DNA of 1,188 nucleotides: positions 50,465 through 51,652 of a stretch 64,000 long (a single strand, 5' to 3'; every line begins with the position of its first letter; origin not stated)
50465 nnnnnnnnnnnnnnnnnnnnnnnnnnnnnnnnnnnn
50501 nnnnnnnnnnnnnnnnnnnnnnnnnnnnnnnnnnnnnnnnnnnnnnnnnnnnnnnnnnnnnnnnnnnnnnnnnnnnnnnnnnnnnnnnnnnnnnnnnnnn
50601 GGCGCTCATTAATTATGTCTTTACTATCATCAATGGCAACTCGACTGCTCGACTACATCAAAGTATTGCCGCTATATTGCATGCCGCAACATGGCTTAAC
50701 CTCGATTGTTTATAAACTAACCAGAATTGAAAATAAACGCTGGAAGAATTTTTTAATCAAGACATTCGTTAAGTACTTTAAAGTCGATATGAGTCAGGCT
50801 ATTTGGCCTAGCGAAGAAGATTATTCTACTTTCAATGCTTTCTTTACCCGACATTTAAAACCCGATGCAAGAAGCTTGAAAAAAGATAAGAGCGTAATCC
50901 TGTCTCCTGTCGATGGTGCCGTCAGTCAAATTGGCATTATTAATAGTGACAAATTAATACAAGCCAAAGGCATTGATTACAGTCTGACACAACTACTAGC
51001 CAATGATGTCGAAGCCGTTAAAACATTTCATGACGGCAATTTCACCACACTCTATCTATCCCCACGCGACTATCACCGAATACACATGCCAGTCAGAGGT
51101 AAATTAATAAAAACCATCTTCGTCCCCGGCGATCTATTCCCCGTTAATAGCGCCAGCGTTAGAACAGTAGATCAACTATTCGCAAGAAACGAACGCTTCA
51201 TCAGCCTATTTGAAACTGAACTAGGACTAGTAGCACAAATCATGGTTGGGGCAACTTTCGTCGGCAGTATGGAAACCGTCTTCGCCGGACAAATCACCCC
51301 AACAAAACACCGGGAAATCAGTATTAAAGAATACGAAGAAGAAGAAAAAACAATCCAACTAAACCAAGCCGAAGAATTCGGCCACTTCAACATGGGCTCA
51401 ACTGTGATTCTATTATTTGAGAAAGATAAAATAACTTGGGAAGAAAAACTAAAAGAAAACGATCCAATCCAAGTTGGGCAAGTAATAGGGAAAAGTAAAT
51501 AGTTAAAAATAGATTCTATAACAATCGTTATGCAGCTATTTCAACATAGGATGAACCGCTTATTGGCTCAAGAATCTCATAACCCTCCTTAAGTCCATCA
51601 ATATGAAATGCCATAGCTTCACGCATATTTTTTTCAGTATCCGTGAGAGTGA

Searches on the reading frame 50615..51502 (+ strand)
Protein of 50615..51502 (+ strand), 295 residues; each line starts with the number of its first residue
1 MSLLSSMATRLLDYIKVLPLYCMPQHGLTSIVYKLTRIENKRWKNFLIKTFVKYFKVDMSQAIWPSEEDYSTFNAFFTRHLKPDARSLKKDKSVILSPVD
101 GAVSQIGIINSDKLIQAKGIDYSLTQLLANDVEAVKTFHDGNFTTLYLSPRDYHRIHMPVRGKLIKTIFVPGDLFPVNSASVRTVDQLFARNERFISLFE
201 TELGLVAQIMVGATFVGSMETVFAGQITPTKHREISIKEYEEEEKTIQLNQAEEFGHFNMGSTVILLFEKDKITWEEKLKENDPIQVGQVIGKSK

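Call 11: search_protein_families(library=pfam, proteins=[window:50615-51502:+], max_evalue=0.00001)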
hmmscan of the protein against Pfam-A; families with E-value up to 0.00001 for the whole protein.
window:50615-51502:+ (295 aa): 1 family
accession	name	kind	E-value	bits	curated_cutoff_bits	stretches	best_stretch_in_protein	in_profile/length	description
PF02666.20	PS_Dcarbxylase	-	5.2e-60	202.9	22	1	73-292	1-197/198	Phosphatidylserine decarboxylase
